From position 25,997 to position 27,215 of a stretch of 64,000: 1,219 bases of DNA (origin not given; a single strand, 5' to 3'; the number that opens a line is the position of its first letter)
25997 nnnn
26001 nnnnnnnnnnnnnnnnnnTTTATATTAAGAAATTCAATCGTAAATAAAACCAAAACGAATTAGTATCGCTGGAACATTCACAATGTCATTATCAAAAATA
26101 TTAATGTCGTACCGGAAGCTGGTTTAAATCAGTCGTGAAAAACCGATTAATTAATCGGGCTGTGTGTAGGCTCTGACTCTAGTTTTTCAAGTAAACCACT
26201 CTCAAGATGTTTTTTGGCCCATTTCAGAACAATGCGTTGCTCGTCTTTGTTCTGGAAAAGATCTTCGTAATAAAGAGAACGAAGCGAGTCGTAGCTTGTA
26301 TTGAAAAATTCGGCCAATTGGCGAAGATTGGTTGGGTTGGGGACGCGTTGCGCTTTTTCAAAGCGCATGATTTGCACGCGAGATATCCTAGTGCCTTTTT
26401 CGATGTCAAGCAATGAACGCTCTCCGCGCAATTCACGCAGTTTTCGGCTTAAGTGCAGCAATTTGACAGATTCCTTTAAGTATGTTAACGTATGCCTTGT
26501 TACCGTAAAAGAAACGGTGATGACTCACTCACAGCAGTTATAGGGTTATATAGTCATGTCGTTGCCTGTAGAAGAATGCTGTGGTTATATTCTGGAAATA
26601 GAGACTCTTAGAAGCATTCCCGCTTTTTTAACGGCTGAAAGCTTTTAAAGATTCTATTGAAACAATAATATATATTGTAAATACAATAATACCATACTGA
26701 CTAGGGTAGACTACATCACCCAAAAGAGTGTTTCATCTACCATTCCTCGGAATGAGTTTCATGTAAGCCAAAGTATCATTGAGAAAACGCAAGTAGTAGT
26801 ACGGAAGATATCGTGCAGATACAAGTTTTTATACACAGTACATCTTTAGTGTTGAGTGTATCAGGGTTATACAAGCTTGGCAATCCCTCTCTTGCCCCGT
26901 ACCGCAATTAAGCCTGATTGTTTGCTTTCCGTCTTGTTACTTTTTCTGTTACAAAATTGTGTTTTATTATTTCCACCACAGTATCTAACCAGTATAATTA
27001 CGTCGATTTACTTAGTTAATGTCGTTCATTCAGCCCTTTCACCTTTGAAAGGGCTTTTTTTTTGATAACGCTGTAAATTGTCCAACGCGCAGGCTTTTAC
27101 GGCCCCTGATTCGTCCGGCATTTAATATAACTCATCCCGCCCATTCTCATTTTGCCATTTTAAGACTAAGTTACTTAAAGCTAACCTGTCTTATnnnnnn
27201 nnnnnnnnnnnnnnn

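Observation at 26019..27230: AT-rich islet with an XRE regulator and a ~570-nt ORF-poor stretch closed by a very strong intrinsic terminator, a candidate ncRNA locus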

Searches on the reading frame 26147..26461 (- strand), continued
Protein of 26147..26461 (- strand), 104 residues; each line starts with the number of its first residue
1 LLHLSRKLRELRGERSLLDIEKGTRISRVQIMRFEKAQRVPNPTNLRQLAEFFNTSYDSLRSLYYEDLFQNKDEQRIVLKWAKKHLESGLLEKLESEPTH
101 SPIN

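Call 71: find_encoding_contigs(protein=P0130, flank=5000, max_places=3)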
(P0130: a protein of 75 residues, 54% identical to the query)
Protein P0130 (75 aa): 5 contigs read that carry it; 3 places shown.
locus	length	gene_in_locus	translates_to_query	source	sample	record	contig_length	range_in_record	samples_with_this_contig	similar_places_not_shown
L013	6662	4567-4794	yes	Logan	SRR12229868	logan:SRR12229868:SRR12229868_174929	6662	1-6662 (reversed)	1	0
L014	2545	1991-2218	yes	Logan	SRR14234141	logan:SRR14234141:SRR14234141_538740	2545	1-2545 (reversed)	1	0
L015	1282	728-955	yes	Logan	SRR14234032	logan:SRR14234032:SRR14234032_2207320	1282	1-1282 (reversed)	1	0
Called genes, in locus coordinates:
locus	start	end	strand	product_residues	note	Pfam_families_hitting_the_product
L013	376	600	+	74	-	PF13443:HTH_26 (weak), PF13560:HTH_31 (weak), PF01381:HTH_3 (weak)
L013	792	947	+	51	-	-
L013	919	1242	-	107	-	PF13560:HTH_31, PF12844:HTH_19 (weak), PF01381:HTH_3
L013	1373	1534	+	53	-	-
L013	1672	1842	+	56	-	-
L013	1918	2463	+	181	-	-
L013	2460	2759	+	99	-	-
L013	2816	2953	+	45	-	-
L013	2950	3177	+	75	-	PF22709:Mu_Gam-Sipho_Gp157-TOTE (weak)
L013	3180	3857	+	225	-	-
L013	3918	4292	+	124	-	PF24240:DUF7448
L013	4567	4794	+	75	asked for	PF13560:HTH_31 (weak), PF01381:HTH_3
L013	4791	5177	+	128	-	-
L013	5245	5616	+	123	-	-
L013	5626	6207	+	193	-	-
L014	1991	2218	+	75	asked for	PF13560:HTH_31 (weak), PF01381:HTH_3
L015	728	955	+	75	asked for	PF13560:HTH_31 (weak), PF01381:HTH_3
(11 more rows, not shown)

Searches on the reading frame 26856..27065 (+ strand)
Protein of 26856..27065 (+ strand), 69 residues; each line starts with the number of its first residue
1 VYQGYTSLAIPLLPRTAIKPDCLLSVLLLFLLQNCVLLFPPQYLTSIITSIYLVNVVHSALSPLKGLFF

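Call 8: search_protein_families(library=pfam, proteins=[window:26856-27065:+], max_evalue=0.1)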
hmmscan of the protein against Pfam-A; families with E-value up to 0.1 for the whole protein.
window:26856-27065:+ (69 aa): 0 families

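Call 67: search_protein_representatives(protein=window:26856-27062:+)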
Query: 69 residues. Proteins with E-value up to 0.001 (for the whole library): 1; up to 1e-10: 0; up to 1e-30: 0. The best 1 are listed.
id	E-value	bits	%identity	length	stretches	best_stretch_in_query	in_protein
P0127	7.6e-04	36.0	59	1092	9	50-67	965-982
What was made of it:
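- The 69-aa ORF has no real homologue among 1.84 billion representatives (call 67). The 69-aa ORF reads through the terminator and has only a low-complexity hit at E = 7.6e-4 (call 67).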
